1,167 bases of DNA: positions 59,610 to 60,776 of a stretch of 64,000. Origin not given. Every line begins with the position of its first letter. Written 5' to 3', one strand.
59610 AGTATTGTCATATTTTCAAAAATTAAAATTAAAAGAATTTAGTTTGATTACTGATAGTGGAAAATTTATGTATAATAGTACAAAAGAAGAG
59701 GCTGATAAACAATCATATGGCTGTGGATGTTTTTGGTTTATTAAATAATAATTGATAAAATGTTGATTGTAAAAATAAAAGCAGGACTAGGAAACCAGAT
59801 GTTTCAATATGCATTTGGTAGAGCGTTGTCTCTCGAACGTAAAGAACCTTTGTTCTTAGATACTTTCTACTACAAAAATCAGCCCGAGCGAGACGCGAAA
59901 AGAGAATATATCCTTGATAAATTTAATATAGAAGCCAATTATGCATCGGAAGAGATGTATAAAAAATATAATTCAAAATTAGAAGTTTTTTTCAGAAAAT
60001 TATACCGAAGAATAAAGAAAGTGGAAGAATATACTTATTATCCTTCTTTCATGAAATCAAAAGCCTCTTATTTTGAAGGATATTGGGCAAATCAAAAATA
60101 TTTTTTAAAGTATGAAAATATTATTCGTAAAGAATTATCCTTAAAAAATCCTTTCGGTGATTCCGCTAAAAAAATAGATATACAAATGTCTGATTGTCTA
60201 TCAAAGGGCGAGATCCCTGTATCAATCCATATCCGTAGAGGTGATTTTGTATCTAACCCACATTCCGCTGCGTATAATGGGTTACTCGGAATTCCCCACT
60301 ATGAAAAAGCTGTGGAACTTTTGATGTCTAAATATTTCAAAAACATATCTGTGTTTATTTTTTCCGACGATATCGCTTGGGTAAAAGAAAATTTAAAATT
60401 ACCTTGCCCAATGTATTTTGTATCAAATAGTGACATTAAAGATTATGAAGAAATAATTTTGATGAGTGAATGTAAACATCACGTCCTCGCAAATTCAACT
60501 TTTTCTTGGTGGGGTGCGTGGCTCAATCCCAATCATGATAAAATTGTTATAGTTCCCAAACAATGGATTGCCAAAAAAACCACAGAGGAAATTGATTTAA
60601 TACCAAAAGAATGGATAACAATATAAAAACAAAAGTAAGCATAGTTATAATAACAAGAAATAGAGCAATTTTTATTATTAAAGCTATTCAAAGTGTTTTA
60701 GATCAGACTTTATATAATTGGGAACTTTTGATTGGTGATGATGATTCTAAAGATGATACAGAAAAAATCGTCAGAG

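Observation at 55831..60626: Helicobacter-like FutA (GT10) and FutC (GT11) homologues in one operon, possibly horizontally acquired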

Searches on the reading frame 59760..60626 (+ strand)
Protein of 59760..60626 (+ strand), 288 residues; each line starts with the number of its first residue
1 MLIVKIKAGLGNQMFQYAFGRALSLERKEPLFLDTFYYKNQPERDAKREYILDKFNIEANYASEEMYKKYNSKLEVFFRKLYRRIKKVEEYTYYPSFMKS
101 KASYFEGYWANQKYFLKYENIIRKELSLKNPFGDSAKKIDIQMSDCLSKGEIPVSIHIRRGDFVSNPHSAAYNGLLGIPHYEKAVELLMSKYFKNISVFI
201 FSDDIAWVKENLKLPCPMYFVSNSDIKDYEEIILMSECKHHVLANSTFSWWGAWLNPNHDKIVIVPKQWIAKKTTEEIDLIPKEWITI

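Call 3: search_protein_families(library=pfam, proteins=[window:59760-60626:+], max_evalue=0.01)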
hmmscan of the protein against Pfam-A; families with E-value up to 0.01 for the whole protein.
window:59760-60626:+ (288 aa): 1 family
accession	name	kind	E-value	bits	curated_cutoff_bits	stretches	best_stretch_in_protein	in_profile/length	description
PF01531.22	Glyco_transf_11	-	8.3e-33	114.3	23.9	1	4-288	35-297/298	Glycosyl transferase family 11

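Call 4: search_protein_families(library=ncbifam, proteins=[window:59760-60626:+], max_evalue=0.01)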
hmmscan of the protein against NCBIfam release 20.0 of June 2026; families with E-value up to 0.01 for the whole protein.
window:59760-60626:+ (288 aa): 0 families

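Call 6: search_solved_structures(query=window:59760-60626:+, max_evalue=0.01, show_alignments=2)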
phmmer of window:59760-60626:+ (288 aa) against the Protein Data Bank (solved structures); distinct sequences matched with E-value up to 0.01: 0.

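Call 9: find_homologous_proteins(query=window:59760-60626:+, max_evalue=0.00001)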
Query window:59760-60626:+ (288 aa): 7982 proteins with E <= 0.00001 among 8000 candidates; the best 120 are listed.
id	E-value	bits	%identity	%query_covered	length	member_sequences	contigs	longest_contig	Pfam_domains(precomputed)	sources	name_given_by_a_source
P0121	8.5e-193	657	100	100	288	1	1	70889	PF01531.23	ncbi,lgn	ncbi:MAG: alpha-1,2-fucosyltransferase [Minisyncoccia bacterium]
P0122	4.0e-153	527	78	100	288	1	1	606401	PF01531.23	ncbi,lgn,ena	-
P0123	7.1e-144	497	73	100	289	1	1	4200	PF01531.23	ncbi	-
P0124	2.5e-143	495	74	100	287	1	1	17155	PF01531.23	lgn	-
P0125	2.0e-139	482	72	100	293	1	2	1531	PF01531.23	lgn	-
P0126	8.5e-134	464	67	100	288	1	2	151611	PF01531.23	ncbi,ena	-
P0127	3.1e-133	462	70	100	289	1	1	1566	PF01531.23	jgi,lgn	jgi:hypothetical protein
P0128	6.8e-129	447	69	100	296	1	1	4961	PF01531.23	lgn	-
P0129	2.7e-126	439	64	100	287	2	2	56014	PF01531.23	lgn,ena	-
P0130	1.5e-120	420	64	100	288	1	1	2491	PF01531.23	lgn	-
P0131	1.2e-118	414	64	100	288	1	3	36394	PF01531.23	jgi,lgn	jgi:hypothetical protein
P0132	5.5e-118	412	61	100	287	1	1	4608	PF01531.23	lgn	-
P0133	7.5e-117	408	61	100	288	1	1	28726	PF01531.23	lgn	-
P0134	9.4e-116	404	61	100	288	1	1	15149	PF01531.23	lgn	-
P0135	2.0e-112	393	59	100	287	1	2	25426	PF01531.23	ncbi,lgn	-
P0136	8.6e-108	378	57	100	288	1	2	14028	PF01531.23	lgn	-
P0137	8.0e-106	372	56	100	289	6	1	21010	PF01531.23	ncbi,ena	-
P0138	6.4e-104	366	82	66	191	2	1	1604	PF01531.23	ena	-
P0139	9.7e-103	362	57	95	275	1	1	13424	PF01531.23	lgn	-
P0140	3.5e-99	350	53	100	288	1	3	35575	PF01531.23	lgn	-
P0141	1.8e-94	335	52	100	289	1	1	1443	PF01531.23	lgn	-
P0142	3.3e-92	327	68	74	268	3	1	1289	PF01531.23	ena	-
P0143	1.0e-87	312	48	100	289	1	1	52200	PF01531.23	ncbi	ncbi:MAG: alpha-1,2-fucosyltransferase [Patescibacteria group bacterium]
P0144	3.6e-87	311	49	100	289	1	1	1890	PF01531.23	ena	-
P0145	3.7e-87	311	48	100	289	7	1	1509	PF01531.23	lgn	-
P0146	4.5e-86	307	48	100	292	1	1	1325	PF01531.23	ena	-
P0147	4.8e-86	307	47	100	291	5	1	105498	PF01531.23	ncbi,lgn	-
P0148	5.7e-86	307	49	100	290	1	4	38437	PF01531.23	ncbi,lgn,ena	-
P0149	1.2e-85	306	49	100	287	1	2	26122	PF01531.23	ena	-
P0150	1.6e-85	305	49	100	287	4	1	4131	PF01531.23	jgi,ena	-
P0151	1.7e-85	305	47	100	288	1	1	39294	PF01531.23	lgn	-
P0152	3.2e-84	301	48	100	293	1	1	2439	PF01531.23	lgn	-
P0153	5.2e-84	300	46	100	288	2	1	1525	PF01531.23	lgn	-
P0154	8.4e-84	300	48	100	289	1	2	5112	PF01531.23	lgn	-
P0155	1.0e-83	299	50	100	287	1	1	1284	PF01531.23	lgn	-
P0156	1.9e-83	298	45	100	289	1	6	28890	PF01531.23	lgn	-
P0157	2.4e-82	295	45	100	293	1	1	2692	PF01531.23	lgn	-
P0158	5.3e-82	294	45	100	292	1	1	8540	PF01531.23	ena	-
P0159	1.4e-81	292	48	100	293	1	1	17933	PF01531.23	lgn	-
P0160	1.5e-81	292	48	100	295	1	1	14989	PF01531.23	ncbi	-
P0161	2.1e-81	292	46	100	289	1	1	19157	PF01531.23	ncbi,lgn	-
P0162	2.3e-81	292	44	100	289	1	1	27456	PF01531.23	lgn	-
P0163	5.5e-81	290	46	100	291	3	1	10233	PF01531.23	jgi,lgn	jgi:hypothetical protein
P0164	8.7e-81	290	47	100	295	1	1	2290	PF01531.23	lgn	-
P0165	8.7e-81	290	44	100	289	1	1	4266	PF01531.23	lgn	-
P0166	4.0e-80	287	48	100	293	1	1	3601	PF01531.23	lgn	-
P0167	4.1e-80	287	46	100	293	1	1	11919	PF01531.23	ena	-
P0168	1.0e-79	286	47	100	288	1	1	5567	PF01531.23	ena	-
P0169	8.3e-79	283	45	100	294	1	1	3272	PF01531.23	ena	-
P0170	1.3e-78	283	47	100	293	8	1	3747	PF01531.23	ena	-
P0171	2.9e-78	281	44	100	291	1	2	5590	PF01531.23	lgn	-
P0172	3.5e-78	281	46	100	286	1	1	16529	PF01531.23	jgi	jgi:hypothetical protein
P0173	4.4e-78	281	45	100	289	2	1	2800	PF01531.23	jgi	-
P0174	2.6e-77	278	45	100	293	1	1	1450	PF01531.23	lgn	-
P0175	1.9e-76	275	46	100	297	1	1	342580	PF01531.23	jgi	jgi:hypothetical protein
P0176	1.5e-75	272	43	85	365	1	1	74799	PF01531.23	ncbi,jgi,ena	ncbi:MAG: alpha-1,2-fucosyltransferase [Candidatus Taylorbacteria bacterium]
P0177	4.6e-75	271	53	77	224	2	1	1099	PF01531.23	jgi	jgi:hypothetical protein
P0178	5.1e-75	271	43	100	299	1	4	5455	PF01531.23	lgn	-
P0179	2.3e-74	269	45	100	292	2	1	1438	PF01531.23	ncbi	-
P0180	3.0e-74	268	45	100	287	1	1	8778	PF01531.23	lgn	-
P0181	4.4e-74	268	45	100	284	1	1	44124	PF01531.23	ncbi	-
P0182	1.2e-73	266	45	100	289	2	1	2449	PF01531.23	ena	-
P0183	1.3e-73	266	41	100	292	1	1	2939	PF01531.23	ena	-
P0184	1.8e-73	266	46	100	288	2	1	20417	PF01531.23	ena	-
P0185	3.6e-73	265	44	100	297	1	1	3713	PF01531.23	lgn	-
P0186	1.5e-72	263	45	100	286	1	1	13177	PF01531.23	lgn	-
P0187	5.5e-72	261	42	100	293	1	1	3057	PF01531.23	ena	-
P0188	7.3e-72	260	44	100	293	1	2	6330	PF01531.23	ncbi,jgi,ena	ncbi:MAG: alpha-1,2-fucosyltransferase [bacterium]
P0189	1.1e-71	260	44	100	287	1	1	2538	PF01531.23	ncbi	-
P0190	1.1e-71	260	43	100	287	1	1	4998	PF01531.23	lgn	-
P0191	2.9e-71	258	45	100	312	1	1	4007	PF01531.23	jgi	jgi:hypothetical protein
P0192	4.7e-71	258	44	100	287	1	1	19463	PF01531.23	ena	-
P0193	8.7e-71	257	44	100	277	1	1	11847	PF01531.23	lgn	-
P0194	2.6e-70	255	43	100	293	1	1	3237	PF01531.23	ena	-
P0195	3.6e-70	255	45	100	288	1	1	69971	PF01531.23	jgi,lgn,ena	-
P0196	3.7e-70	255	43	100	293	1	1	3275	PF01531.23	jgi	-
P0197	4.7e-70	254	42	100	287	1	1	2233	PF01531.23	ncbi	-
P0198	5.1e-70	254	45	100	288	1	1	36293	PF01531.23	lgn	-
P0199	9.2e-70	253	41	100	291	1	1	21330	PF01531.23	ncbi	-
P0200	9.5e-70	253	44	100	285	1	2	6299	PF01531.23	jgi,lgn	-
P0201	1.2e-69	253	42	100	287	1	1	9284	PF01531.23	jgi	jgi:hypothetical protein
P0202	1.5e-69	253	42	100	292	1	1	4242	PF01531.23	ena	-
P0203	2.1e-69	252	43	100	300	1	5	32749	PF01531.23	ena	-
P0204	2.2e-69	252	57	67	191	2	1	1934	PF01531.23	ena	-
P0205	3.2e-69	252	44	100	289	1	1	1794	PF01531.23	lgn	-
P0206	5.6e-69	251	45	100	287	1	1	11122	PF01531.23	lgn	-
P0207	7.8e-69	250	45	100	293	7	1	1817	PF01531.23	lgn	-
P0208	9.3e-69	250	44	100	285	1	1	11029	PF01531.23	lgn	-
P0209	1.2e-68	250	42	100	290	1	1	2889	PF01531.23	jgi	jgi:hypothetical protein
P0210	2.9e-68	249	43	100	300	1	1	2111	PF01531.23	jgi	jgi:hypothetical protein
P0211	1.1e-67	247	41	99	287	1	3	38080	PF01531.23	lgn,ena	-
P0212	1.3e-67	246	66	57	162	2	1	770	PF01531.23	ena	-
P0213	1.3e-67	246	43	100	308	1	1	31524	PF01531.23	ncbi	-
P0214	1.4e-67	246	43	100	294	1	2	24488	PF01531.23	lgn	-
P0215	1.4e-67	246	43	99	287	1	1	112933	PF01531.23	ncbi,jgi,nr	ncbi:MAG TPA: alpha-1,2-fucosyltransferase [Candidatus Paceibacterota bacterium]|nr:alpha-1,2-fucosy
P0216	1.8e-67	246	44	100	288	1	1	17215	PF01531.23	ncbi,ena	-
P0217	1.8e-67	246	42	100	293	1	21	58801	PF01531.23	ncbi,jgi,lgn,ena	jgi:hypothetical protein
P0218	2.5e-67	245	41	100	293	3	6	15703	PF01531.23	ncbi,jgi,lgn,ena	jgi:hypothetical protein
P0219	2.6e-67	245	45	100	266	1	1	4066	PF01531.23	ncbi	-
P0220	3.2e-67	245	43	100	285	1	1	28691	PF01531.23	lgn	-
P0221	3.5e-67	245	43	100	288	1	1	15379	PF01531.23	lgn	-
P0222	4.9e-67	244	42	100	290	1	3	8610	PF01531.23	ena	-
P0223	7.7e-67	244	45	100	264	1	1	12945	PF01531.23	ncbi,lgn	-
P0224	9.5e-67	244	42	100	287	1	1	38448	PF01531.23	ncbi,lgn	-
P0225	1.0e-66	243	43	100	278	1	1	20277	PF01531.23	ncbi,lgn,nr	ncbi:MAG: alpha-1,2-fucosyltransferase [Patescibacteria group bacterium]|nr:alpha-1,2-fucosyltransfe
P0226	1.3e-66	243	40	100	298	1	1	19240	PF01531.23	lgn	-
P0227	1.4e-66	243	45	100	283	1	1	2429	PF01531.23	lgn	-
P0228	1.6e-66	243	45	100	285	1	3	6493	PF01531.23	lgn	-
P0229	1.8e-66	243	41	100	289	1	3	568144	PF01531.23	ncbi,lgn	-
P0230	2.0e-66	242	45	100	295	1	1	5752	PF01531.23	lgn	-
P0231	2.0e-66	242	41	99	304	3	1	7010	PF01531.23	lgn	-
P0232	2.2e-66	242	43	100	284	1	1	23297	PF01531.23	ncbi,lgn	-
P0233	2.4e-66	242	42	100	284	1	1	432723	PF01531.23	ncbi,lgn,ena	-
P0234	2.5e-66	242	44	100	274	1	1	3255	PF01531.23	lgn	-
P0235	2.5e-66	242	42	100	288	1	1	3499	PF01531.23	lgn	-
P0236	3.1e-66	242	42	100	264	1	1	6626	PF01531.23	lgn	-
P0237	3.5e-66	242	44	100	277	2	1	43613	PF01531.23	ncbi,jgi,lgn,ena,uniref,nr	ncbi:MAG: alpha-1,2-fucosyltransferase [Candidatus Magasanikbacteria bacterium CG_4_10_14_0_8_um_fil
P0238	3.8e-66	242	41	100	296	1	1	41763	PF01531.23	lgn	-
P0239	3.9e-66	242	44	100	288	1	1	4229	PF01531.23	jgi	-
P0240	4.4e-66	241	44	100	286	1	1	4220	PF01531.23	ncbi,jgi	jgi:hypothetical protein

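Call 23: search_protein_representatives(protein=window:59760-60623:+)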
Query: 288 residues. Proteins with E-value up to 0.001 (for the whole library): 26395; up to 1e-10: 16840; up to 1e-30: 5065. The best 150 are listed.
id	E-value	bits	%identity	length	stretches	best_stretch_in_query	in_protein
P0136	2.7e-108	378.2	57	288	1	1-288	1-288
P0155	3.3e-84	299.1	51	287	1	2-288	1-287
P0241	4.8e-75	269.1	42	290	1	1-288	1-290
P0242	5.8e-75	268.8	46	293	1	1-288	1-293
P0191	9.3e-72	258.3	49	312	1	1-288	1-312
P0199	2.9e-70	253.4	42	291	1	1-287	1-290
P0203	6.6e-70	252.2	45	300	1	1-287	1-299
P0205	1.0e-69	251.6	46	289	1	1-288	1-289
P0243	2.9e-69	250.1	44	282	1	1-287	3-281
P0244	1.5e-68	247.8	44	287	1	1-287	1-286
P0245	1.2e-67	244.8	44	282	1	1-288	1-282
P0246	1.2e-67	244.8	46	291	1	1-287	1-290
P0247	2.6e-67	243.7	42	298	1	1-288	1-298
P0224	3.0e-67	243.5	43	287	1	1-288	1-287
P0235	8.0e-67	242.1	44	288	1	1-287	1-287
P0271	6.4e-61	222.7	37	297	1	1-287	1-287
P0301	1.8e-58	214.7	38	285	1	1-288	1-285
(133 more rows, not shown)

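Call 25: list_cluster_members(proteins=[P0136, P0155, P0241, P0242, P0199, P0203, P0243, P0247, P0271, P0301])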
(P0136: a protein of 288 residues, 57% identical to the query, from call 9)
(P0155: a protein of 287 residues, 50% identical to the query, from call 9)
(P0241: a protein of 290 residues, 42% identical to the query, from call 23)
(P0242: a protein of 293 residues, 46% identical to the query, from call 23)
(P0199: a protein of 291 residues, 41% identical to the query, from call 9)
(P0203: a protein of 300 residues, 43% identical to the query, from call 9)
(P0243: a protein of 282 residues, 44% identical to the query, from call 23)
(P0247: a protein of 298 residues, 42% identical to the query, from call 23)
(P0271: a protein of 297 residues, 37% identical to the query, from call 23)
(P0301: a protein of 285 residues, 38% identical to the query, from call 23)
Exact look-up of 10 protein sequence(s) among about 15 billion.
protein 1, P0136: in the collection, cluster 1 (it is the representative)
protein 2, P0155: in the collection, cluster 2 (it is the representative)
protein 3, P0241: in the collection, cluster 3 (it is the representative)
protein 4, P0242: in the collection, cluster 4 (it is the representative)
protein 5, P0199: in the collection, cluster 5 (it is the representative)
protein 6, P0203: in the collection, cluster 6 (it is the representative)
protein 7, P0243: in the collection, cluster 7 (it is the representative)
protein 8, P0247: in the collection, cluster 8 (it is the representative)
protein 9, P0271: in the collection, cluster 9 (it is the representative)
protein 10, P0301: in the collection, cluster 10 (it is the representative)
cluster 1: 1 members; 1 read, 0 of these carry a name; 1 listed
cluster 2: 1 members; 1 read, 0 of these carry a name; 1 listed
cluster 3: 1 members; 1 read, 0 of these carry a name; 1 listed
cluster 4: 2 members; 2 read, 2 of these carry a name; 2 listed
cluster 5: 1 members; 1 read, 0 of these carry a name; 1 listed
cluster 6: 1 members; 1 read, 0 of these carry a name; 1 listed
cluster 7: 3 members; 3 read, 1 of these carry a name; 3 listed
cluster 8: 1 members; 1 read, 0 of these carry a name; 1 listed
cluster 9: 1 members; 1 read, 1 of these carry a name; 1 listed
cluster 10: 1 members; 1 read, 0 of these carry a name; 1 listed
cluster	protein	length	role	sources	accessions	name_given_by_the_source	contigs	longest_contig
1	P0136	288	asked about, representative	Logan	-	-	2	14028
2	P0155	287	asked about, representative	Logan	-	-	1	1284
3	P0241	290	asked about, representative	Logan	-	-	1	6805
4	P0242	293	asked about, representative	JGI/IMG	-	hypothetical protein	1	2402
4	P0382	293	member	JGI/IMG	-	hypothetical protein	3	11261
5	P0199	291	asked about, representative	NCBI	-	-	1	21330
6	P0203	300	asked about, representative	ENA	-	-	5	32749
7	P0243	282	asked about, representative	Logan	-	-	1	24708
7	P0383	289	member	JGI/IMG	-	hypothetical protein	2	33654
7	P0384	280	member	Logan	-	-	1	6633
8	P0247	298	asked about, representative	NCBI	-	-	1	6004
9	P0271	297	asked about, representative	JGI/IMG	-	hypothetical protein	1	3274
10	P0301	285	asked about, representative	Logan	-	-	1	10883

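Call 39: search_dna_similar(query=window:59760-60623:+, collection=plasmids, mode=protein, max_rows=15)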
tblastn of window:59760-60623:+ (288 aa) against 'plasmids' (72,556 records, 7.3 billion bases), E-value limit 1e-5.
Records with a match: 9; places in all: 9; records where one place covers at least 80% of the query: 8.
Best place of each record, by identity: <60% 9.
By first word of the organism name: Lactococcus 3; Neorhizobium 1; Phocaeicola 1; Prevotella 1; Chelatococcus 1; Aestuarium 1; Tritonibacter 1.
By predicted mobility (MOB-suite, as given by PLSDB): non-mobilizable 6; mobilizable 3.
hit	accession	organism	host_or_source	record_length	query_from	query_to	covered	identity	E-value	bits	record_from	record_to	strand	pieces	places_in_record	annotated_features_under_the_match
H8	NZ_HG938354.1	Neorhizobium galegae bv. orientalis str. HAMBI 540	Galega orientalis root nodule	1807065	1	285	99%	35.4%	4e-50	184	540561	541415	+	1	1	record has no annotation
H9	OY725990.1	Phocaeicola massiliensis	-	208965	1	288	100%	32.3%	5e-38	149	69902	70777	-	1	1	record has no annotation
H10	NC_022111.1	Prevotella sp. oral taxon 299 str. F0039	Homo sapiens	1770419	4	288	99%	31.9%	8e-25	111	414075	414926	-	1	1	none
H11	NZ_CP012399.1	Chelatococcus sp. CO-6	whole organism,Shengli Oilfield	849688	8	288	98%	31.3%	2e-41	159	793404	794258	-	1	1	alpha-1,2-fucosyltransferase | glycosyltransferase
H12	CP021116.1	Aestuarium zhoushanense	pure culture,tidal flat sample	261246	1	285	99%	30.7%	7e-34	137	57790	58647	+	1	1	hypothetical protein (x2)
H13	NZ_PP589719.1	Lactococcus sp.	Bacterial culture,Dairy environment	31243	1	286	99%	28.9%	6e-24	108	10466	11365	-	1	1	alpha-1,2-fucosyltransferase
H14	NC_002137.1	Lactococcus cremoris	-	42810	1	286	99%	28.9%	6e-24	108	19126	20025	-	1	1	alpha-1,2-fucosyltransferase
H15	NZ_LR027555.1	Tritonibacter mobilis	sea water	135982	1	273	95%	29.4%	2e-21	101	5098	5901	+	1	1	alpha-1,2-fucosyltransferase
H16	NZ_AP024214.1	Lactococcus cremoris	-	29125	75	286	74%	32.7%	7e-22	102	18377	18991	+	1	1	alpha-1,2-fucosyltransferase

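Call 44: search_solved_structures(query=A3, max_evalue=1, show_alignments=1)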
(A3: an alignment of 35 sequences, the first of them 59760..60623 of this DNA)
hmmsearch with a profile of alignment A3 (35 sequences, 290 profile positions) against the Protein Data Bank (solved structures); distinct sequences matched with E-value up to 1: 11.
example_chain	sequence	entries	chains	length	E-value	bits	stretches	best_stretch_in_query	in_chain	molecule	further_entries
8fjg_A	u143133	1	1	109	0.042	16.7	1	107-149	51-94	H12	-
6vlf_A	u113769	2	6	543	0.16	14.8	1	143-229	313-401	Alpha-(1,6)-fucosyltransferase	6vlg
6tkv_B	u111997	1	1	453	0.19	14.6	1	143-240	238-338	Alpha-(1,6)-fucosyltransferase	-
6x5s_A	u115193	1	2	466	0.28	14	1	143-229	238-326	Alpha-(1,6)-fucosyltransferase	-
6tkv_A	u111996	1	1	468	0.29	14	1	143-229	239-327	Alpha-(1,6)-fucosyltransferase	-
2vfh_A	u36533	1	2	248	0.29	13.9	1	103-135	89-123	TRIOSEPHOSPHATE ISOMERASE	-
6vld_A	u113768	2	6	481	0.3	13.9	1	143-229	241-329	Alpha-(1,6)-fucosyltransferase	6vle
9l62_A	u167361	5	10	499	0.32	13.8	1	143-229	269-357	Alpha-(1,6)-fucosyltransferase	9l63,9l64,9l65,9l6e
2de0_X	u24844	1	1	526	0.33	13.7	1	143-229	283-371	Alpha-(1,6)-fucosyltransferase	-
6x5h_A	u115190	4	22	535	0.34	13.7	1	143-229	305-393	Alpha-(1,6)-fucosyltransferase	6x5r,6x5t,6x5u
3psw_A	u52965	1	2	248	0.7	12.7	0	103-135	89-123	Triosephosphate isomerase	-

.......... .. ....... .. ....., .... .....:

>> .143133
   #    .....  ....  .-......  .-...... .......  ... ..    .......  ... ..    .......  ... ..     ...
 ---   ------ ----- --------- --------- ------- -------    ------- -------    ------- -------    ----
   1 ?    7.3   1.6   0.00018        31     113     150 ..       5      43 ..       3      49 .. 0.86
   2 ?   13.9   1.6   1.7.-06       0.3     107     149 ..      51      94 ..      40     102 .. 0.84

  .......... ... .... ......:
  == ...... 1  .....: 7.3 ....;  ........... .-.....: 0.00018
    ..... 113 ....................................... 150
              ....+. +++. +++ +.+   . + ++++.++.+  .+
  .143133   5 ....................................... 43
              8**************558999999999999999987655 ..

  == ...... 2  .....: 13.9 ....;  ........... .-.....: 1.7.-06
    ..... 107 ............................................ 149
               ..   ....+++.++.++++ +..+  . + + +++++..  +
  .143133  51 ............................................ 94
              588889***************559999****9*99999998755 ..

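Call 62: get_annotated_region(hit=H8, flank=300)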
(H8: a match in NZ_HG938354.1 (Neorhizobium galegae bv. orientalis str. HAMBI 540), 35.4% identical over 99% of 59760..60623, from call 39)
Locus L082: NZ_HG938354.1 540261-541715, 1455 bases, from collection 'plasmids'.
description: Neorhizobium galegae bv. orientalis str. HAMBI 540 plasmid pHAMBI540a, complete sequence
organism: Neorhizobium galegae bv. orientalis str. HAMBI 540 (NCBI taxid 1028800)
taxonomy: Bacteria; Pseudomonadota; Alphaproteobacteria; Hyphomicrobiales; Rhizobiaceae; Neorhizobium; Neorhizobium galegae; Neorhizobium galegae bv. orientalis str. HAMBI 540
host: -; source: Galega orientalis root nodule; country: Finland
typing (MOB-suite, as given by PLSDB): non-mobilizable
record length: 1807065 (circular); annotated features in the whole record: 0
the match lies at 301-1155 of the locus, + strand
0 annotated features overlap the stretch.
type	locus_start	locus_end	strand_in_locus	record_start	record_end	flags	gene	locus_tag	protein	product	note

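Call 63: get_annotated_region(hit=H9, flank=300)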
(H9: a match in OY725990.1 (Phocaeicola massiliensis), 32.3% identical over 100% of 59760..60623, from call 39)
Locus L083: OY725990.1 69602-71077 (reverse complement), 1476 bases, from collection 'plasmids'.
description: Phocaeicola massiliensis strain Bacteroides massiliensis TSDC17.2-1.1 genome assembly, plasmid: 16
organism: Phocaeicola massiliensis (NCBI taxid 204516)
taxonomy: Bacteria; Bacteroidota; Bacteroidia; Bacteroidales; Bacteroidaceae; Phocaeicola; Phocaeicola massiliensis
host: -; source: -; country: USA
typing (MOB-suite, as given by PLSDB): non-mobilizable
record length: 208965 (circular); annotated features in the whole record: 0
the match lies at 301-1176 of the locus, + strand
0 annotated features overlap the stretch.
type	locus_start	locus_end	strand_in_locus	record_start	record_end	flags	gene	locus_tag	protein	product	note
